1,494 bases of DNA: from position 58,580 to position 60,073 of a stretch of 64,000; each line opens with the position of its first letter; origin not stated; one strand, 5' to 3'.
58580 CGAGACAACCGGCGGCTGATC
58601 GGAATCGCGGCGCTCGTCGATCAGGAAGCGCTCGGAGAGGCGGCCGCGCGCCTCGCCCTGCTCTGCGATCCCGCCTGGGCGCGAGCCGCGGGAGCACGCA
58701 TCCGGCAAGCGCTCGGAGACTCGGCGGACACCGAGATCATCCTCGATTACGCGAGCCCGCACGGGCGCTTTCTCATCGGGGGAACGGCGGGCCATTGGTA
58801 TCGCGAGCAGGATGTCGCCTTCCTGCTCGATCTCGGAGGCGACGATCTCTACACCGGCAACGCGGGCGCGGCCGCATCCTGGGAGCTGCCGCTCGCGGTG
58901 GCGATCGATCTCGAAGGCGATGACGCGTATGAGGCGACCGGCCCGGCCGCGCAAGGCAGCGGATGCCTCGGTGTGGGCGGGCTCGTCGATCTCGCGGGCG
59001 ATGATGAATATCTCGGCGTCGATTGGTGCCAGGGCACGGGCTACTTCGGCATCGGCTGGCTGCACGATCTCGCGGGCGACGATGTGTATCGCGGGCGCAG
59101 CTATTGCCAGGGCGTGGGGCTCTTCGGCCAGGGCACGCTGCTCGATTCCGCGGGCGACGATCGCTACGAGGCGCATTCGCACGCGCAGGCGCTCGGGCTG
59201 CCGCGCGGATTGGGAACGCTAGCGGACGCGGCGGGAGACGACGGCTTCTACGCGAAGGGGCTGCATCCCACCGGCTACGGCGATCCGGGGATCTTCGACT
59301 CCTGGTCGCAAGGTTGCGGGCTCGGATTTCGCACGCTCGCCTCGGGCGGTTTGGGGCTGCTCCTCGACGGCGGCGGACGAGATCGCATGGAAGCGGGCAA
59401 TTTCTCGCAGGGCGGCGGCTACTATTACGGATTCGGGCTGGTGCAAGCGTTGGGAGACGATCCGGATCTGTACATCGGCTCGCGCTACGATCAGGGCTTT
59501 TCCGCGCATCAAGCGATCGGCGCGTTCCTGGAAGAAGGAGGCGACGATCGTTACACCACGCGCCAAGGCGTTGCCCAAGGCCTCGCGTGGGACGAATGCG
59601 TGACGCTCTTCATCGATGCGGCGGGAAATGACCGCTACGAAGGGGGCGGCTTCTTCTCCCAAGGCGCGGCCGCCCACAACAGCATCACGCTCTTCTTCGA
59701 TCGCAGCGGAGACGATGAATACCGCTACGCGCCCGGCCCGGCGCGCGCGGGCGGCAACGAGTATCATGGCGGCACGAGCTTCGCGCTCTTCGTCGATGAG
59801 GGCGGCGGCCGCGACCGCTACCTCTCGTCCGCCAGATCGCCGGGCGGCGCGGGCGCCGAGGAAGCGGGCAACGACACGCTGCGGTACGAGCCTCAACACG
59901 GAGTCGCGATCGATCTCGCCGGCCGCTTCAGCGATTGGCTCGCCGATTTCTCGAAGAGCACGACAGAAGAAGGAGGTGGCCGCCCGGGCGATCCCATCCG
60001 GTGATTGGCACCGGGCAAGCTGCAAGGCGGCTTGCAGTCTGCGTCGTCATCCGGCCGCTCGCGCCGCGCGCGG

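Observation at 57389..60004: Secreted PDZ-domain protein carrying about twelve tandem 'phi-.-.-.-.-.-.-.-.' repeats (possible calcium-binding beta-roll or beta-helix array)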

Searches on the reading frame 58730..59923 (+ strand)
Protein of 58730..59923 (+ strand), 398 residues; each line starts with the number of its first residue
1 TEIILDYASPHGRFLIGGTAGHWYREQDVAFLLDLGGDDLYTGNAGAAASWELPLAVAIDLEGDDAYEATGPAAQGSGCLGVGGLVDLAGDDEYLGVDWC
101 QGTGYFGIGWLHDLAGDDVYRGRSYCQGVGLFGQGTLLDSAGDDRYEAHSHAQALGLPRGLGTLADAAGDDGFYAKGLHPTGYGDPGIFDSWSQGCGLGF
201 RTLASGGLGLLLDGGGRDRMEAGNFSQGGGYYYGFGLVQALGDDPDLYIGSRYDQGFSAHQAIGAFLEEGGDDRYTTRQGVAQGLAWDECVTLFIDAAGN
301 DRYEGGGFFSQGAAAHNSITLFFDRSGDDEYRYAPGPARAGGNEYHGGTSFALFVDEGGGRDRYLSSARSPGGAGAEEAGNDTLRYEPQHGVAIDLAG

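Call 29: search_solved_structures(query=A2, max_evalue=10, show_alignments=3)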
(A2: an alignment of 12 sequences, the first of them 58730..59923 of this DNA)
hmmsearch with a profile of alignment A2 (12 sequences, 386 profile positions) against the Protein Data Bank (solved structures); distinct sequences matched with E-value up to 10: 1.
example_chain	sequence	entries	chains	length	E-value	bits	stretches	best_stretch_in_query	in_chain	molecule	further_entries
2zvf_A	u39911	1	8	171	0.49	12.5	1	134-214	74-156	Alanyl-tRNA synthetase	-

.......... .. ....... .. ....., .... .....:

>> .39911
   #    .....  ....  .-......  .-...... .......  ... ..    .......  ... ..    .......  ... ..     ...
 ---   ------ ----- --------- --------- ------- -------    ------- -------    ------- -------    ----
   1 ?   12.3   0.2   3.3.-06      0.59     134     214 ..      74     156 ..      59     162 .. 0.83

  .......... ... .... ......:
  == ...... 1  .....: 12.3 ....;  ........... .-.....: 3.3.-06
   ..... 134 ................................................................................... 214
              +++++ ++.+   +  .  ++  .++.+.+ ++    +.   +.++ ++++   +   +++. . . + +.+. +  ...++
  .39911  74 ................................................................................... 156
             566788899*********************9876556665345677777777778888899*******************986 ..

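Call 37: search_protein_representatives(alignment_id=A2)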
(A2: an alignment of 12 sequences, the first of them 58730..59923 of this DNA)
Query: 12 sequences, 386 profile positions. Proteins with E-value up to 0.001 (for the whole library): 4453; up to 1e-10: 3911; up to 1e-30: 2595. The best 150 are listed.
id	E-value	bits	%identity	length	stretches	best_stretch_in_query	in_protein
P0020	2.0e-151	520.8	-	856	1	3-385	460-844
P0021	7.6e-143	492.6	-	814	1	3-383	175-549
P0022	3.0e-141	487.3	-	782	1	2-383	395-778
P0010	1.1e-140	485.4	-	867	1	13-385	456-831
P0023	2.1e-140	484.6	-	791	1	3-385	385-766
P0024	1.5e-138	478.5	-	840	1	2-385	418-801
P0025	9.7e-138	475.8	-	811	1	2-383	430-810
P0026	3.7e-137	473.9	-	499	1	2-385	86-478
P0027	4.4e-137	473.6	-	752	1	3-385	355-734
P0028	1.2e-136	472.2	-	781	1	3-384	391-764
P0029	1.3e-136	472.1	-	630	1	4-385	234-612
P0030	1.4e-136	472.0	-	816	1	3-384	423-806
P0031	5.5e-136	470.0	-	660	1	2-385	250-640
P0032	5.9e-136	469.9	-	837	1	3-385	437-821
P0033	1.1e-134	465.7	-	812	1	3-385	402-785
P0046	1.8e-130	451.9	-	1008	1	3-383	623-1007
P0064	5.5e-127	440.4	-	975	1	2-385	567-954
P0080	8.7e-125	433.1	-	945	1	4-364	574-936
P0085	3.9e-124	431.0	-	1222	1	2-384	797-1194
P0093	3.7e-122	424.5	-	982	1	2-385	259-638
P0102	1.6e-120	419.1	-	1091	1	2-383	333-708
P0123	1.1e-117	409.8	-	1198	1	2-383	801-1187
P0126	1.9e-117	408.9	-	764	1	5-383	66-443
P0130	4.3e-117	407.8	-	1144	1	2-362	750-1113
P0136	8.8e-117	406.8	-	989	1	3-360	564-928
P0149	4.2e-116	404.5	-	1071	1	4-385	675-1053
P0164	7.3e-115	400.5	-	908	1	4-383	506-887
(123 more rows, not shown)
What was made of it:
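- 58730..59923 (+): Right-handed parallel beta-helix domain, residues 448-845: an N-terminal cap, 12 coils and a C-terminal cap. The domain profile finds 4,453 representatives, nearly all matching end to end (call 37).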

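Call 44: find_related_loci(query=A2, collection=genome_contigs, flank=6000)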
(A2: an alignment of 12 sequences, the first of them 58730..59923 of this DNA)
Query A2 (398 aa) in genome_contigs; peptide patterns used: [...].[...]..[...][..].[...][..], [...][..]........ (x = any residue, [..] = any of these).
599 stretches matched a pattern (row limit reached: there are more); 574 encode a relative of the query (tblastn E <= 1e-3); the best 80 are kept; 80 distinct loci.
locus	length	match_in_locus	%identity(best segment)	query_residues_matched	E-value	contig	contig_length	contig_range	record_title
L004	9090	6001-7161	67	2-398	6e-161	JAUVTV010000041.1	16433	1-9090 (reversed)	MAG: Candidatus Eisenbacteria bacterium isolate CSMAG_775 CSMAG_775_k141_664885_length_16433_cov_7.0000, whole genome sh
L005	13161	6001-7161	67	2-398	3e-160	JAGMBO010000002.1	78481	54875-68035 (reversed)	MAG: Candidatus Eisenbacteria bacterium isolate RS_16_23 ZL425.bin.23.fa_2, whole genome shotgun sequence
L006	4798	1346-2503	64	3-398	3e-160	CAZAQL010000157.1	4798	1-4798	MAG TPA_asm: uncultured bacterium isolate SRP332253_co2_145 genome assembly, contig: NODE_19633_length_4798_cov_5.078642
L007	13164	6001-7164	68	2-398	7e-156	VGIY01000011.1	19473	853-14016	MAG: Candidatus Eisenbacteria bacterium isolate M_DeepCast_400m_m2_100 M_DeepCast_400m_m2_100_Ga0194112_10004326, whole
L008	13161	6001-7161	68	2-398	6e-152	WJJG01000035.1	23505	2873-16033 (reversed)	MAG: Candidatus Eisenbacteria bacterium isolate Bin_233 k141_341974, whole genome shotgun sequence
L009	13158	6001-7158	64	3-398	3e-151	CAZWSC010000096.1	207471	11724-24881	MAG TPA_asm: uncultured bacterium isolate SRP067234_co1_342 genome assembly, contig: k99_499585, whole genome shotgun se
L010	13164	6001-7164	65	1-398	2e-158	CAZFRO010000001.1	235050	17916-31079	MAG TPA_asm: uncultured bacterium isolate SRP077602_co1_312 genome assembly, contig: NODE_26_length_235050_cov_56.442809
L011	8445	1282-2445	66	1-398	1e-163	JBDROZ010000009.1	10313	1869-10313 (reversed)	MAG: Candidatus Eisenbacteria bacterium isolate MEGAHIT-group-1.985 k141_5334386, whole genome shotgun sequence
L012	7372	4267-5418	62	2-395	1e-143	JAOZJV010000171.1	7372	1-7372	MAG: Candidatus Krumholzibacteriia bacterium isolate GMC1.concoct.124 GMC1_2746_length_7372_cov_7.241356, whole genome s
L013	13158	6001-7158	63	3-398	4e-139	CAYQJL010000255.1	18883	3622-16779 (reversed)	MAG TPA_asm: uncultured bacterium isolate SRP067234_co1_21 genome assembly, contig: k99_140337, whole genome shotgun seq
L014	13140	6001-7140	56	3-395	4e-136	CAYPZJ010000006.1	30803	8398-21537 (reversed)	MAG TPA_asm: uncultured Spirochaetia bacterium isolate binchicken_co8_324 genome assembly, contig: NODE_1905_length_3080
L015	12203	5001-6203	54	3-396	3e-131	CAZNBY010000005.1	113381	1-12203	MAG TPA_asm: uncultured Planctomycetota bacterium isolate SRP278314_co2_122 genome assembly, contig: NODE_280_length_113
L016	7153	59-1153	57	1-367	5e-131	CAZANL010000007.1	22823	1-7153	MAG TPA_asm: uncultured Planctomycetota bacterium isolate SRP308112_co1_43 genome assembly, contig: NODE_3355_length_228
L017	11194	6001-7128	56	3-378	7e-129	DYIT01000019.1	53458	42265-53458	MAG TPA_asm: Candidatus Kuenenia stuttgartiensis isolate FI88_62_9 Afr_mines_FI88_264_length_53458_cov_4_152894, whole g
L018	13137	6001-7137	57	9-398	5e-128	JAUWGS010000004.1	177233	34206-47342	MAG: Planctomycetales bacterium isolate CSMAG_2248 CSMAG_2248_k141_2182083_length_177233_cov_31.9923, whole genome shotg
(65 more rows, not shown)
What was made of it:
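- The family is found mostly in diderm phyla (call 44).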

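Call 48: list_cluster_members(proteins=[P0020, P0021, P0026, P0046, P0085, P0093, P0102, P0123, P0126, P0130])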
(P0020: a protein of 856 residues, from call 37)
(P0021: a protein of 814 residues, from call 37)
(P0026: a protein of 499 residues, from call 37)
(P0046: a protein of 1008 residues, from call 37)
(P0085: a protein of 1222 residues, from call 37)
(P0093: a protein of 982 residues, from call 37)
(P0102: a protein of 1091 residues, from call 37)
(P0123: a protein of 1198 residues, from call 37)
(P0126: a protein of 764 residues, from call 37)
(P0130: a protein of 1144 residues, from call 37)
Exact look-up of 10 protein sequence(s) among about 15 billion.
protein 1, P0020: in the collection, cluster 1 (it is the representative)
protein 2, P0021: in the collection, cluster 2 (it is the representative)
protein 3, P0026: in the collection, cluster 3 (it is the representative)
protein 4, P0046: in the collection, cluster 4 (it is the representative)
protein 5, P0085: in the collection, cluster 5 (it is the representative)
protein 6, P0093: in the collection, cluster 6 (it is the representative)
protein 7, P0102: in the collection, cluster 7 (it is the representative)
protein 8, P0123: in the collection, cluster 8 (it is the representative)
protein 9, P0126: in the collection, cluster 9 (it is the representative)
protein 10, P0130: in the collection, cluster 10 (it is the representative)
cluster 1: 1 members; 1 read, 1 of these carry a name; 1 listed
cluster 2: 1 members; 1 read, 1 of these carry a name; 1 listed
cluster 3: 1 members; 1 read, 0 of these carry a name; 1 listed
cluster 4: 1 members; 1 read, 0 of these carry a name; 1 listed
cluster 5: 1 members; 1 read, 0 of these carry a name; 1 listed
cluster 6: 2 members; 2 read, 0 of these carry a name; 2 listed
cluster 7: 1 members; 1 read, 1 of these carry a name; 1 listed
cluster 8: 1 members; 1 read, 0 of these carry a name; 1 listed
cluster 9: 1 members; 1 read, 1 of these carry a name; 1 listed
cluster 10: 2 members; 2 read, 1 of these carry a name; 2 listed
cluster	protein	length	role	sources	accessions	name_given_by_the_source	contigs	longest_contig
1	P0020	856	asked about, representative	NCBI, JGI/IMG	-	hypothetical protein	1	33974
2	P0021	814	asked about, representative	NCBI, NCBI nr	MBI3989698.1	MAG: HEAT repeat domain-containing protein [candidate division NC10 bacterium] | HEAT repeat domain-containing protein [candidate division NC10 bacterium]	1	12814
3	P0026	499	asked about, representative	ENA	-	-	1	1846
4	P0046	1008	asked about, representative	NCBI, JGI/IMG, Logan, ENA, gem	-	-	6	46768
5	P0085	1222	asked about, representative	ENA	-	-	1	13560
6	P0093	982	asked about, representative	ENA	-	-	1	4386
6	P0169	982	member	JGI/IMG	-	-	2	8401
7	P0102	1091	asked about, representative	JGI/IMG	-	hypothetical protein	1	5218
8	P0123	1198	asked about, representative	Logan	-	-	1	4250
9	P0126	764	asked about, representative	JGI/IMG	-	HEAT repeat protein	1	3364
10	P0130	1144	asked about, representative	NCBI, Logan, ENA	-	-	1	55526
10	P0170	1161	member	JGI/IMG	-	hypothetical protein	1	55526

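Call 66: search_protein_families(library=pfam, proteins=[P0085, P0123, P0130, P0149, P0046, P0064, P0080, P0136, P0164], max_evalue=0.001)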
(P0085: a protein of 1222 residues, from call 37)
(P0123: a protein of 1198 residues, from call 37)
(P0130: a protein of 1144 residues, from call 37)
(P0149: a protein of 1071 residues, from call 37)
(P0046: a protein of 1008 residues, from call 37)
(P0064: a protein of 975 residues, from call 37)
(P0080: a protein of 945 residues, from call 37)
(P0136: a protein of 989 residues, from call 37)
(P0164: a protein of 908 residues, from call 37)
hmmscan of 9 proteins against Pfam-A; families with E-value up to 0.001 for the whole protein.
P0085 (1222 aa): 8 families
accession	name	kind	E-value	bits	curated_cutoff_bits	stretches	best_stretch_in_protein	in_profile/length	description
PF13180.12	PDZ_2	-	1.3e-20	73.9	27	2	219-283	11-75/80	PDZ domain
PF16258.11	DUF4912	-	1.1e-19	71.2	29.4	1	29-140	1-115/118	Domain of unknown function (DUF4912)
PF17820.7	PDZ_6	-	1.8e-18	66.5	27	2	224-263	2-41/54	PDZ domain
PF00595.29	PDZ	-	2.2e-15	57.2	23.2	2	197-274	12-79/81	PDZ domain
PF01476.26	LysM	-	9.5e-10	38.7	20.9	1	296-344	1-43/43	LysM domain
PF23457.1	LysM2_NFP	-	0.00038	20.9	36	1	296-344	8-54/56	NFP LysM2 domain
PF19805.5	DUF6288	-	0.00057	19.6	26.3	0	439-484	4-48/402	Family of unknown function (DUF6288)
PF14685.13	PDZ_Tricorn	-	0.00071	19.9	25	0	230-280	30-81/88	Tricorn protease PDZ domain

P0123 (1198 aa): 5 families
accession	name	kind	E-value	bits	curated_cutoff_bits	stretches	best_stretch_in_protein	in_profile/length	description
PF03417.21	AAT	-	7.9e-25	88.3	23.2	1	148-332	5-185/225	Acyl-coenzyme A:6-aminopenicillanic acid acyl-transferase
PF13180.12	PDZ_2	-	1.7e-09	38.2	27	1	452-546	3-77/80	PDZ domain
PF17820.7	PDZ_6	-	1.6e-06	28.2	27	1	477-508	2-33/54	PDZ domain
PF02275.23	CBAH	-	9.7e-06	25.9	20.4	1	146-288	8-175/316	Linear amide C-N hydrolases, choloylglycine hydrolase family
PF00595.29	PDZ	-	0.00054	20.7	23.2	0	467-507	23-59/81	PDZ domain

P0130 (1144 aa): 3 families
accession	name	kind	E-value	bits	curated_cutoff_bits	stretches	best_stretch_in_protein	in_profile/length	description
PF17820.7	PDZ_6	-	4.4e-06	26.8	27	1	410-445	2-31/54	PDZ domain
PF12146.15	Hydrolase_4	-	1.2e-05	25.2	27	1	80-341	20-238/239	Serine aminopeptidase, S33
PF13180.12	PDZ_2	-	7.8e-05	23.3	27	0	384-471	1-71/80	PDZ domain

P0149 (1071 aa): 1 family
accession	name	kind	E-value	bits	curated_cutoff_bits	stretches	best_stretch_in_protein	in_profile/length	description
PF17820.7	PDZ_6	-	3.8e-05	23.8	27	1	381-419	4-41/54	PDZ domain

P0046 (1008 aa): 2 families
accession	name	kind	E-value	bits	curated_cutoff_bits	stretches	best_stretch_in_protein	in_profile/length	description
PF13646.12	HEAT_2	-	2.3e-12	47.5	27.7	2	152-221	16-86/88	HEAT repeats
PF02985.28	HEAT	-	0.00078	19.9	23.5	0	343-364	4-25/31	HEAT repeat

P0064 (975 aa): 3 families
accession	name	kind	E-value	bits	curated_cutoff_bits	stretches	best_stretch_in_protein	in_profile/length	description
PF13180.12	PDZ_2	-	4.2e-24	85.1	27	2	46-120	3-76/80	PDZ domain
PF17820.7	PDZ_6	-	3.1e-19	68.9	27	2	59-101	1-42/54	PDZ domain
PF00595.29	PDZ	-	1.5e-15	57.8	23.2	2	191-272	8-81/81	PDZ domain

P0080 (945 aa): 3 families
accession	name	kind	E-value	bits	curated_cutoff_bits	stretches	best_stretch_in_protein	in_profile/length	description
PF13180.12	PDZ_2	-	6.7e-14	52.4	27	2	58-123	11-76/80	PDZ domain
PF17820.7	PDZ_6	-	5.6e-12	45.7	27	1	62-97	1-36/54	PDZ domain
PF00595.29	PDZ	-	2e-08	34.9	23.2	0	45-96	8-62/81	PDZ domain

P0136 (989 aa): 3 families
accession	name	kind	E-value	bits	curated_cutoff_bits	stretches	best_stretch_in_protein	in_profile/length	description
PF17820.7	PDZ_6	-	7.8e-15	54.8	27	2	211-243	1-32/54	PDZ domain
PF13180.12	PDZ_2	-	3.2e-14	53.4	27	1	188-278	3-78/80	PDZ domain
PF00595.29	PDZ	-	7.2e-09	36.3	23.2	1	204-267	23-80/81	PDZ domain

P0164 (908 aa): 0 families
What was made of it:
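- Rare fusions to LysM, a C45 Ntn-hydrolase and an S33 alpha/beta-hydrolase all point to the envelope (call 66). Rare fusions to LysM and to hydrolase domains exist (call 66).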

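Call 75: find_homologous_proteins(query=A2, max_evalue=1e-20)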
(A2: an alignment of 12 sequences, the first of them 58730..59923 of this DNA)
Query A2 (12 sequences) (398 aa, profile of the alignment): 2836 proteins with E <= 1e-20 among 8000 candidates; the best 120 are listed.
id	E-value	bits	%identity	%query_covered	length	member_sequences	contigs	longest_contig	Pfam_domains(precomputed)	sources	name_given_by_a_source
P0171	8.0e-144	497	64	99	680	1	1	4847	-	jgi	-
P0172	4.2e-139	482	58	92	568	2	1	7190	-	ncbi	-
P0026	1.2e-136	474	51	100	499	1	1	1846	-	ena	-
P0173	1.2e-135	471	55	100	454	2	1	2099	-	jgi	jgi:hypothetical protein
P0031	1.7e-135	470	55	100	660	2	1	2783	-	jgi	jgi:hypothetical protein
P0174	1.0e-133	464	57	89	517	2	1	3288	-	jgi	-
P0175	2.9e-133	463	47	99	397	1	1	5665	-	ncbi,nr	ncbi:MAG: hypothetical protein JXO22_18300, partial [Phycisphaerae bacterium]|nr:hypothetical protei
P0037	7.1e-133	461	50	89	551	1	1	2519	-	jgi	jgi:hypothetical protein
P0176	1.2e-130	454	53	99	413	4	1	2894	-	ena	-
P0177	1.3e-130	454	54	99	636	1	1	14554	-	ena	-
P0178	2.0e-130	453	51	99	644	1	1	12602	-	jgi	jgi:hypothetical protein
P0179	3.4e-130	453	51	93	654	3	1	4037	-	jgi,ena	-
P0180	7.0e-130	452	47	91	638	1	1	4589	-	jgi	jgi:hypothetical protein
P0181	9.3e-130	451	48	99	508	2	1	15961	-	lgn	-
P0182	1.9e-129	450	54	89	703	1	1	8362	PF17820.8,PF13180.13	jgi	jgi:hypothetical protein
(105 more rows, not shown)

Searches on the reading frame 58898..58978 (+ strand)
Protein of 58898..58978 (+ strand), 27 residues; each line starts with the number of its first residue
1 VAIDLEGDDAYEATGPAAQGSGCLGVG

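Call 70: search_solved_structures(query=A6, max_evalue=10, show_alignments=3)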
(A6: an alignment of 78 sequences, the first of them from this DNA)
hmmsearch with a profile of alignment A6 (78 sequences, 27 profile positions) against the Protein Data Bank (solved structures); distinct sequences matched with E-value up to 10: 1.
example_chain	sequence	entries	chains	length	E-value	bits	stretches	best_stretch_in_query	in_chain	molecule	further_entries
5ikb_A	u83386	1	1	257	1.5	12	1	4-13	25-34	Glutamate receptor ionotropic, kainate 4,Glutamate receptor ionotropic, kainate 4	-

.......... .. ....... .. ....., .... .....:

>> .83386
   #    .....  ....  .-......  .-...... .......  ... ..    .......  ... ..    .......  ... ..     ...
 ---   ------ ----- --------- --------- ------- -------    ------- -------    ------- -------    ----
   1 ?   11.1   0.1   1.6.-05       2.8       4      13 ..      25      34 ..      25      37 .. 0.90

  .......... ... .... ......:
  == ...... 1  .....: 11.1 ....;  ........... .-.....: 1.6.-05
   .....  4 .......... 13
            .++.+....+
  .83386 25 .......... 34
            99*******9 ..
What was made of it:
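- On MpAFP RIV-type Ca2+ beta-helix: No sequence match to any PDB chain (calls 29, 70).
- Closest known: MpAFP / MpIBP region IV, Ca2+-bound beta-helix. Different: No sequence-profile match was found (calls 29, 70).
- On RTX proteins (HemolysinCabind): The unit profile hits no RTX chain in the PDB (call 70).
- The single-coil profile hits no RTX or MpAFP chain in the PDB (call 70).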
